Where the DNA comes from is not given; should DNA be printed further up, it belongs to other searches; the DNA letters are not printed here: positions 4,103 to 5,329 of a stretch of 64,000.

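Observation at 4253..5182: Radical SAM/SPASM enzyme ending in an 11-Cys C-(N/S)-P-x repeat tail: possible enzyme-substrate fusion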

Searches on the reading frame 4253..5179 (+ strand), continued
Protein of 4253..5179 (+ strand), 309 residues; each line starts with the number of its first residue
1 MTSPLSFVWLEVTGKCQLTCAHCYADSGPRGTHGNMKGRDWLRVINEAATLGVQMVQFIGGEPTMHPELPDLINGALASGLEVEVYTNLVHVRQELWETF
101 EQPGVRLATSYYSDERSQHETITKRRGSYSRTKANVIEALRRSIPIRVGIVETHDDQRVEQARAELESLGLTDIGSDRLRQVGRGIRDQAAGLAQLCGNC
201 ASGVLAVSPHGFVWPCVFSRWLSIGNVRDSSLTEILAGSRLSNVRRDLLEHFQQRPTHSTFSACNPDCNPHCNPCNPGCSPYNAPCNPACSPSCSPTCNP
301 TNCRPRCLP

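Call 19: search_protein_families(library=ncbifam, proteins=[L041:8893-9642:+, L041:9649-10470:+, L076:8926-9660:+, L076:9666-10487:+], max_evalue=0.01)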
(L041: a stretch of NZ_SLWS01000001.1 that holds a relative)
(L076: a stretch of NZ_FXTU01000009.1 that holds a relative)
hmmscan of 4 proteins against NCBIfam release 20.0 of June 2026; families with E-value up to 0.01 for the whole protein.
L041:8893-9642:+ (250 aa): 63 families (the best 25 are shown)
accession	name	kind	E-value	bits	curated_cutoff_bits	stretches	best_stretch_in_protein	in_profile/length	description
TIGR01166.1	cbiO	subfamily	3.9e-11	42.8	211.8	1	131-200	116-186/190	cobalt ABC transporter, ATP-binding protein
NF040873.1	AztA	equivalog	7.5e-11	41.9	220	2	139-202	116-180/191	zinc ABC transporter ATP-binding protein AztA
TIGR03608.1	L_ocin_972_ABC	subfamily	1.5e-08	34.4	254.85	1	133-205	125-198/206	putative bacteriocin export ABC transporter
TIGR04521.1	ECF_ATPase_2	equivalog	2.8e-08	33.2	330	1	122-200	124-204/279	energy-coupling factor transporter ATPase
TIGR03873.1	F420-0_ABC_ATP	hypoth_equivalog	2.3e-07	30.3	372.4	1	132-212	127-208/256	putative F420-0 ABC transporter ATP-binding protein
NF010068.0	PRK13548.1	equivalog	2.4e-07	30.1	261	1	45-65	33-53/261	heme ABC transporter ATP-binding protein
TIGR02673.1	FtsE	equivalog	3e-07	30.3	264.85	1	137-214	132-210/214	cell division ATP-binding protein FtsE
NF047930.1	ABC_ATP_B6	equivalog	6.4e-07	28.4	670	1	137-206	131-201/510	putative B6 ABC transporter ATP-binding protein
TIGR02857.1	CydD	equivalog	7.2e-06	25.2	435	1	135-204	451-520/529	thiol reductant ABC exporter subunit CydD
TIGR00955.1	3a01204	subfamily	8.1e-06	24.7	736.35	1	150-201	175-226/617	pigment precursor permease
TIGR00972.1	3a0107s01c2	equivalog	1.3e-05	24.7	343.2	0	149-200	152-202/248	phosphate ABC transporter ATP-binding protein PstB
TIGR00634.1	recN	equivalog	1.5e-05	24.1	407.85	0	27-64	6-43/563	DNA repair protein RecN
NF010170.0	PRK13651.1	equivalog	1.9e-05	23.7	432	1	129-200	152-224/308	cobalt transporter ATP-binding subunit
TIGR02211.1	LolD_lipo_ex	equivalog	2.6e-05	23.8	307.75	0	136-205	135-206/221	lipoprotein-releasing ABC transporter ATP-binding protein LolD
TIGR02982.1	heterocyst_DevA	subfamily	2.7e-05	23.9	295.8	1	137-201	136-202/220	ABC exporter ATP-binding subunit, DevA family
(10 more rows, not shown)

L041:9649-10470:+ (274 aa): 0 families

L076:8926-9660:+ (245 aa): 65 families (the best 25 are shown)
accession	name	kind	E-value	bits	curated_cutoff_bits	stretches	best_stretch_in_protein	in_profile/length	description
NF040873.1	AztA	equivalog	1.3e-10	41.2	220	2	131-194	115-179/191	zinc ABC transporter ATP-binding protein AztA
TIGR03608.1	L_ocin_972_ABC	subfamily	1.8e-08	34.1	254.85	1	125-198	124-198/206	putative bacteriocin export ABC transporter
TIGR01166.1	cbiO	subfamily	2.8e-08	33.4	211.8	1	126-192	118-185/190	cobalt ABC transporter, ATP-binding protein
TIGR02673.1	FtsE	equivalog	8.7e-08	32.1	264.85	1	130-207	132-210/214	cell division ATP-binding protein FtsE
NF000355.4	ribo_prot_ABC_F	equivalog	1.1e-07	31.1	380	1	42-60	344-362/499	ribosomal protection-like ABC-F family protein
NF010068.0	PRK13548.1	equivalog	2e-07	30.4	261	0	39-60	33-54/261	heme ABC transporter ATP-binding protein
NF002981.0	PRK03695.1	equivalog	2.4e-07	30.4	281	0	142-192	145-195/253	vitamin B12 ABC transporter ATP-binding protein BtuD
TIGR03873.1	F420-0_ABC_ATP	hypoth_equivalog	1.9e-06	27.3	372.4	1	147-199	150-202/256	putative F420-0 ABC transporter ATP-binding protein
NF010061.0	PRK13538.1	equivalog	3.3e-06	26.7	195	1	124-199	122-198/211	cytochrome c biogenesis heme-transporting ATPase CcmA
TIGR01189.1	ccmA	equivalog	4.5e-06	26.5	131.6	1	147-196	140-189/198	heme ABC exporter ATP-binding protein CcmA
TIGR00955.1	3a01204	subfamily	5.6e-06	25.2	736.35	1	143-194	175-226/617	pigment precursor permease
TIGR00611.2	recf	equivalog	6.3e-06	25.6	172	1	24-58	8-42/339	DNA replication/repair protein RecF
TIGR04521.1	ECF_ATPase_2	equivalog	1.8e-05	24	330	0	37-57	31-51/279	energy-coupling factor transporter ATPase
NF041760.1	PtuA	equivalog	1.9e-05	23.8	500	1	30-59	65-94/524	retron Ec78 anti-phage system effector ATPase PtuA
TIGR02857.1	CydD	equivalog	3.3e-05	23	435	0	110-197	429-520/529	thiol reductant ABC exporter subunit CydD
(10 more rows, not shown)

L076:9666-10487:+ (274 aa): 0 families

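Call 20: search_protein_families(library=padloc, proteins=[L041:8893-9642:+, L041:9649-10470:+, L076:8926-9660:+, L076:9666-10487:+], max_evalue=0.01)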
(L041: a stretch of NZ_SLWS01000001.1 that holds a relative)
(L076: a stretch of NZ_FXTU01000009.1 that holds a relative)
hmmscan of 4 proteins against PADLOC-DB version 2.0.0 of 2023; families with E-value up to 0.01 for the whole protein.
L041:8893-9642:+ (250 aa): 106 families (the best 25 are shown)
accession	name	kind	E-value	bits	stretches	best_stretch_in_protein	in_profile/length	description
PDLC04135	mad3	-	2.7e-19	67.9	2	131-214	252-337/374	mads_3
PDLC02979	AriA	-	6.8e-14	50.4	2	159-203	327-372/373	-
PDLC02980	AriA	-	2.7e-13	48.6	2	156-203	252-302/304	-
PDLC00091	GajA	-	3.2e-10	37.5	2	165-212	302-350/627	AAA ATPase domain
PDLC04164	AriA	-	2.2e-09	35.3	1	158-204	191-236/253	-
PDLC00099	GajA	-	2.2e-09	34.8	2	162-205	301-345/626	AAA ATPase domain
PDLC02335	AbiLi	-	5.8e-09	33.4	2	151-203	188-240/326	AbiLi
PDLC04213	HEC-02A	-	1.3e-08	32.8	1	165-204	237-276/337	-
PDLC00080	GajA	-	1.3e-08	32.1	1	160-205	292-338/622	AAA ATPase domain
PDLC04182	HEC-01A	-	2.1e-08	31.6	1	43-64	31-52/406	-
PDLC04140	mad8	-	2.8e-08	31.7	1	40-202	21-235/314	mads_8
PDLC03878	NsnB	-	2.9e-08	31.8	2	162-200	239-277/345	-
PDLC00096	GajA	-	4.6e-08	30.2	1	164-207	293-340/630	AAA ATPase domain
PDLC04178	HEC-01A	-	6.5e-08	30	1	44-63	29-48/399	-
PDLC00098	GajA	-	8.4e-08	29.4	2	164-202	293-330/534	AAA ATPase domain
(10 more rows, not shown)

L041:9649-10470:+ (274 aa): 0 families

L076:8926-9660:+ (245 aa): 115 families (the best 25 are shown)
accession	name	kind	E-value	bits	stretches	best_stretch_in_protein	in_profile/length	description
PDLC04135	mad3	-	8.7e-20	69.6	2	123-215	251-348/374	mads_3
PDLC02980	AriA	-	6.2e-13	47.4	2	152-197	255-303/304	-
PDLC02979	AriA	-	7.5e-13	47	2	35-57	21-43/373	-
PDLC00098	GajA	-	2.4e-10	37.8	2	155-194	291-329/534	AAA ATPase domain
PDLC04164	AriA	-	7.2e-10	36.9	1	136-196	172-235/253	-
PDLC00091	GajA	-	7.8e-10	36.2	2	33-61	20-48/627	AAA ATPase domain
PDLC00080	GajA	-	1.3e-09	35.3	2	34-57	27-50/622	AAA ATPase domain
PDLC00099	GajA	-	5.8e-09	33.5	1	34-58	26-50/626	AAA ATPase domain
PDLC00278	PtuA1|PtuA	-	8.1e-09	33.2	1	26-62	12-48/436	AAA ATPase domain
PDLC00102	GajA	-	1.7e-08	31.4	1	26-60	12-46/532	AAA ATPase domain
PDLC03878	NsnB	-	1.8e-08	32.5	2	37-61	21-45/345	-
PDLC00293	PtuA1|PtuA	-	2e-08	31.7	1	33-59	21-47/527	AAA ATPase domain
PDLC00303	PtuA1|PtuA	-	2.3e-08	31.6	1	37-61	10-36/386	AAA ATPase domain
PDLC02358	Old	-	2.8e-08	31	2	155-196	287-328/578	Old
PDLC02335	AbiLi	-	5.1e-08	30.4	2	38-58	77-97/326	AbiLi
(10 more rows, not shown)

L076:9666-10487:+ (274 aa): 0 families

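Call 21: search_protein_families(library=pfam, proteins=[L041:8893-9642:+, L041:9649-10470:+, L076:8926-9660:+, L076:9666-10487:+], max_evalue=0.1)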
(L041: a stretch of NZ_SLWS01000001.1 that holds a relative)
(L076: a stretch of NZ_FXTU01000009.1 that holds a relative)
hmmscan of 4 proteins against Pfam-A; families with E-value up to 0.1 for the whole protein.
L041:8893-9642:+ (250 aa): 16 families
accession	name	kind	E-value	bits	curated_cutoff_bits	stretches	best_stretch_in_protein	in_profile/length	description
PF13304.12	AAA_21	-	3e-14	54.2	27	2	151-203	247-302/304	AAA domain, putative AbiEii toxin, Type IV TA system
PF13175.12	AAA_15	-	4.4e-11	43.4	32.1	2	159-204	328-374/374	AAA ATPase domain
PF02463.25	SMC_N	-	1.3e-09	38.2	40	2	38-63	19-44/220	RecF/RecN/SMC N terminal domain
PF13476.12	AAA_23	-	1.7e-07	32.5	27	1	36-71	12-47/201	AAA domain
PF00005.33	ABC_tran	-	3.2e-07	31.5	25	1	45-169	13-136/137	ABC transporter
PF13555.12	AAA_29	-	2.2e-05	24.6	27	1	38-64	16-43/61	P-loop containing region of AAA domain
PF13191.12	AAA_16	-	0.00051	21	32.6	1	33-68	14-49/167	AAA ATPase domain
PF05729.18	NACHT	-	0.0017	18.7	26.7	1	46-68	3-25/167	NACHT domain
PF13604.12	AAA_30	-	0.0077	16.4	27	1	34-68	9-43/191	AAA domain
PF13401.12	AAA_22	-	0.0099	16.6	27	1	42-65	4-27/130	AAA domain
PF07728.20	AAA_5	-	0.03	14.8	22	1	47-66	3-22/139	AAA domain (dynein-related subfamily)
PF25199.1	nSTAND_NTPase5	-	0.051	13.8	34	1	33-73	31-70/145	Novel STAND NTPase 5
PF00004.35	AAA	-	0.068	14.1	21.2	0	47-70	2-25/131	ATPase family associated with various cellular activities (AAA)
PF13671.12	AAA_33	-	0.079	13.7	27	0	45-66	1-22/143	AAA domain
PF03193.22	RsgA_GTPase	-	0.081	13.2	30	0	42-65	105-128/174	RsgA GTPase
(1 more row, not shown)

L041:9649-10470:+ (274 aa): 1 family
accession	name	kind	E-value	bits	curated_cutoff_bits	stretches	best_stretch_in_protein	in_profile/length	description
PF01636.29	APH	-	6e-06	26.6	23.2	1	87-231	56-226/239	Phosphotransferase enzyme family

L076:8926-9660:+ (245 aa): 15 families
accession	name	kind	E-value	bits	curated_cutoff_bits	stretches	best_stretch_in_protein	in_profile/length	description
PF13304.12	AAA_21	-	8.3e-13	49.5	27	2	149-196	252-302/304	AAA domain, putative AbiEii toxin, Type IV TA system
PF13175.12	AAA_15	-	5.5e-10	39.8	32.1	2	34-57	20-43/374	AAA ATPase domain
PF02463.25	SMC_N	-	1.3e-09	38.3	40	1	33-58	20-45/220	RecF/RecN/SMC N terminal domain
PF13476.12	AAA_23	-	2e-08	35.5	27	1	30-63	12-45/201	AAA domain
PF00005.33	ABC_tran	-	1.3e-06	29.5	25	1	39-161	13-135/137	ABC transporter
PF13555.12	AAA_29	-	5e-05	23.4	27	1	39-58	24-43/61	P-loop containing region of AAA domain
PF13191.12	AAA_16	-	0.00012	23.1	32.6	1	25-81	12-64/167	AAA ATPase domain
PF09818.15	ABC_ATPase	-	0.0013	18.3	23.2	1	12-76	56-116/283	P-loop domain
PF05272.17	VapE-like_dom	-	0.003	17.5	25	1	22-61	37-76/217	Virulence-associated protein E-like domain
PF13401.12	AAA_22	-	0.012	16.4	27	1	36-61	4-29/130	AAA domain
PF07728.20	AAA_5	-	0.017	15.6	22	1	41-61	3-23/139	AAA domain (dynein-related subfamily)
PF00004.35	AAA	-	0.062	14.2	21.2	0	41-63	2-24/131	ATPase family associated with various cellular activities (AAA)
PF13604.12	AAA_30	-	0.064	13.4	27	1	34-61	15-42/191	AAA domain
PF05729.18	NACHT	-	0.076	13.3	26.7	0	39-60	2-23/167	NACHT domain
PF13514.12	AAA_27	-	0.089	12.8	22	0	37-65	26-55/206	AAA domain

L076:9666-10487:+ (274 aa): 1 family
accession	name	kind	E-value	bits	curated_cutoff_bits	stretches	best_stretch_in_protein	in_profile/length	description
PF01636.29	APH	-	0.00026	21.3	23.2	1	170-211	167-211/239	Phosphotransferase enzyme family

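Call 26: find_encoding_contigs(protein=P0008, flank=6000, max_places=3)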
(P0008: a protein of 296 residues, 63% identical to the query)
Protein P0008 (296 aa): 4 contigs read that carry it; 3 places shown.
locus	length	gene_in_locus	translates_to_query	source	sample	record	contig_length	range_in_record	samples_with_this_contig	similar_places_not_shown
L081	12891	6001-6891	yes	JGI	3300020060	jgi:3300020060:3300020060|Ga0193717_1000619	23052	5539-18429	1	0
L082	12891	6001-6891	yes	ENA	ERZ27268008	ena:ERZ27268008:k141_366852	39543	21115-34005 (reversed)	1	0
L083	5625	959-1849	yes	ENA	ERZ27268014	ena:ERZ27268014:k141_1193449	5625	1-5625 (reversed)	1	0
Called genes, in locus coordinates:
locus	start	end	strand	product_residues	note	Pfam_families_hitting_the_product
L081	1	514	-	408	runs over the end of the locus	PF00672:HAMP (faint), PF00512:HisKA, PF02518:HATPase_c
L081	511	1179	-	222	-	PF00072:Response_reg, PF00486:Trans_reg_C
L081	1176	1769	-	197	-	-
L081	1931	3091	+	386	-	PF03816:LytR_cpsA_psr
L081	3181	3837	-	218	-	-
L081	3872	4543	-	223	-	-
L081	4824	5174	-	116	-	PF00903:Glyoxalase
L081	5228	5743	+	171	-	PF00440:TetR_N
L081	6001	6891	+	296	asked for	PF04055:Radical_SAM, PF13353:Fer4_12 (weak), PF13186:SPASM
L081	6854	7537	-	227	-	PF13599:Pentapeptide_4 (faint), PF00805:Pentapeptide (faint)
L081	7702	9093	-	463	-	PF00282:Pyridoxal_deC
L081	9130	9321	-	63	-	PF04149:DUF397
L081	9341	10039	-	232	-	PF19054:DUF5753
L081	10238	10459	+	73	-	PF19575:HTH_58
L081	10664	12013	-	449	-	PF07690:MFS_1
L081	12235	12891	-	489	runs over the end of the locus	PF01928:CYTH, PF05235:CHAD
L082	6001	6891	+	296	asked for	PF04055:Radical_SAM, PF13353:Fer4_12 (weak), PF13186:SPASM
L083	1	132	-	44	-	?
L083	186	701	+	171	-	PF00440:TetR_N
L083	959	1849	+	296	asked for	PF04055:Radical_SAM, PF13353:Fer4_12 (weak), PF13186:SPASM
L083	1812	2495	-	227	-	PF13599:Pentapeptide_4 (faint), PF00805:Pentapeptide (faint)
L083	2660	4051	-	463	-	PF00282:Pyridoxal_deC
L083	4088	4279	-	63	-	PF04149:DUF397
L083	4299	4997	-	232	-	PF19054:DUF5753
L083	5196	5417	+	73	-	PF19575:HTH_58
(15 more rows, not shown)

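Call 27: find_encoding_contigs(protein=P0001, flank=6000, max_places=3)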
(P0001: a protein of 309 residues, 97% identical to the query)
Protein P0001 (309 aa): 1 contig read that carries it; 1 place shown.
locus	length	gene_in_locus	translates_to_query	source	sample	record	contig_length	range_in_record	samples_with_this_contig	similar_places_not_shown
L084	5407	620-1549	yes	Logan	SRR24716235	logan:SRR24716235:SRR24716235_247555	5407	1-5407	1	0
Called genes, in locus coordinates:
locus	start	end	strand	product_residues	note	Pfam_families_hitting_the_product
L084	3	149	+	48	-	?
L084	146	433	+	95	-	PF13560:HTH_31, PF01381:HTH_3 (weak)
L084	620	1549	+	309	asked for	PF04055:Radical_SAM, PF13186:SPASM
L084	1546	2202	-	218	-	PF13599:Pentapeptide_4 (faint), PF00805:Pentapeptide (faint)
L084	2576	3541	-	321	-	PF14022:DUF4238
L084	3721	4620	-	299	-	PF16162:KwaB (weak)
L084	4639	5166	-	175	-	PF28043:KwaA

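Call 28: predict_structure(alignment_id=A1)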
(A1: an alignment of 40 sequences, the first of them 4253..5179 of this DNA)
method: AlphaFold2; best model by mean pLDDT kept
length: 309 residues; sequences in the alignment: 40
mean_pLDDT: 79.1   pTM: 0.76
mean pLDDT of the five models: 79.1, 79.0, 78.0, 75.8, 74.2
residues with pLDDT >= 90: 160; 70-90: 56; 50-70: 45; < 50: 48
segments of 3 or more residues with pLDDT < 50: 181-184, 258-291, 304-309
pLDDT, mean of each block of 10 residues (from residue 1): 76 71 54 87 97 94 91 98 94 94 97 93 89 97 97 85 97 81 56 69 87 86 93 95 90 67 38 36 39 51 47
secondary structure, 60 per line:
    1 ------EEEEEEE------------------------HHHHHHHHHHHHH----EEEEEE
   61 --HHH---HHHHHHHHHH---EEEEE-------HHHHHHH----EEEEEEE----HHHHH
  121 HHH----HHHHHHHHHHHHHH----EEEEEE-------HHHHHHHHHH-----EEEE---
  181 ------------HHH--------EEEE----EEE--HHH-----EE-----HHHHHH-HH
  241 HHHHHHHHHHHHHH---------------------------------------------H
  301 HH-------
elements in order: E7-13 H38-50 E55-60 H69-78 E82-86 H94-100 E105-111 H116-123 H128-141 E146-151 H159-168 E174-177 E204-207 E212-214 H232-237 H239-254

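Call 31: search_solved_structures(query=A1, max_evalue=0.001, show_alignments=2)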
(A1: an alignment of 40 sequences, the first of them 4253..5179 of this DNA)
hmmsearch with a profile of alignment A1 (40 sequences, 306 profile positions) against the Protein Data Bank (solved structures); distinct sequences matched with E-value up to 0.001: 21.
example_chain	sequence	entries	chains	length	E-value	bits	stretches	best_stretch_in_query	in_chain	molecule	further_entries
6efn_A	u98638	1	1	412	3e-15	59.6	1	9-184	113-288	Sporulation killing factor maturation protein SkfB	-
8wm2_A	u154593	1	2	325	2.8e-10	43.3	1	8-98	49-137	Fe-S radical SAM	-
6c8v_A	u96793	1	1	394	4.9e-10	42.5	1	9-88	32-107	Coenzyme PQQ synthesis protein E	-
7tol_A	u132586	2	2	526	1.7e-09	40.7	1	9-93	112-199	glycerol dibiphytanyl glycerol tetraether - macrocyclic archaeol synthase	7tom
7vob_C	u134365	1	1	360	1.3e-07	34.5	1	5-177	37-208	Cytosylglucuronate decarboxylase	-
7voc_C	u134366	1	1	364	1.3e-07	34.5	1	5-177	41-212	Cytosylglucuronate decarboxylase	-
4m7s_A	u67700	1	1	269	1.6e-07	34.2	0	191-264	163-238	BtrN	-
4m7t_A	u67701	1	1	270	1.8e-07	34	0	191-264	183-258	BtrN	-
5wgg_A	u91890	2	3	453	2e-07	33.9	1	4-79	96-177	Radical SAM domain protein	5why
5v1q_A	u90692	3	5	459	1.1e-06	31.4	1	14-101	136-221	Radical SAM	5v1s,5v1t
2fb2_A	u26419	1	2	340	1.4e-05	27.8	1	7-125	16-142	Molybdenum cofactor biosynthesis protein A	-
4k37_A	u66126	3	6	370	2.6e-05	27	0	196-276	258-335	Anaerobic sulfatase-maturating enzyme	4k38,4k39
4k36_A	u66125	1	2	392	3.1e-05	26.7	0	196-276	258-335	Anaerobic sulfatase-maturating enzyme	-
1tv7_A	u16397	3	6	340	5.1e-05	26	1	7-125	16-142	Molybdenum cofactor biosynthesis protein A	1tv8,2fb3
8hzv_A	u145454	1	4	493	6.5e-05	25.6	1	14-136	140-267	Radical S-Adenosyl-L-methionine Enzyme DesII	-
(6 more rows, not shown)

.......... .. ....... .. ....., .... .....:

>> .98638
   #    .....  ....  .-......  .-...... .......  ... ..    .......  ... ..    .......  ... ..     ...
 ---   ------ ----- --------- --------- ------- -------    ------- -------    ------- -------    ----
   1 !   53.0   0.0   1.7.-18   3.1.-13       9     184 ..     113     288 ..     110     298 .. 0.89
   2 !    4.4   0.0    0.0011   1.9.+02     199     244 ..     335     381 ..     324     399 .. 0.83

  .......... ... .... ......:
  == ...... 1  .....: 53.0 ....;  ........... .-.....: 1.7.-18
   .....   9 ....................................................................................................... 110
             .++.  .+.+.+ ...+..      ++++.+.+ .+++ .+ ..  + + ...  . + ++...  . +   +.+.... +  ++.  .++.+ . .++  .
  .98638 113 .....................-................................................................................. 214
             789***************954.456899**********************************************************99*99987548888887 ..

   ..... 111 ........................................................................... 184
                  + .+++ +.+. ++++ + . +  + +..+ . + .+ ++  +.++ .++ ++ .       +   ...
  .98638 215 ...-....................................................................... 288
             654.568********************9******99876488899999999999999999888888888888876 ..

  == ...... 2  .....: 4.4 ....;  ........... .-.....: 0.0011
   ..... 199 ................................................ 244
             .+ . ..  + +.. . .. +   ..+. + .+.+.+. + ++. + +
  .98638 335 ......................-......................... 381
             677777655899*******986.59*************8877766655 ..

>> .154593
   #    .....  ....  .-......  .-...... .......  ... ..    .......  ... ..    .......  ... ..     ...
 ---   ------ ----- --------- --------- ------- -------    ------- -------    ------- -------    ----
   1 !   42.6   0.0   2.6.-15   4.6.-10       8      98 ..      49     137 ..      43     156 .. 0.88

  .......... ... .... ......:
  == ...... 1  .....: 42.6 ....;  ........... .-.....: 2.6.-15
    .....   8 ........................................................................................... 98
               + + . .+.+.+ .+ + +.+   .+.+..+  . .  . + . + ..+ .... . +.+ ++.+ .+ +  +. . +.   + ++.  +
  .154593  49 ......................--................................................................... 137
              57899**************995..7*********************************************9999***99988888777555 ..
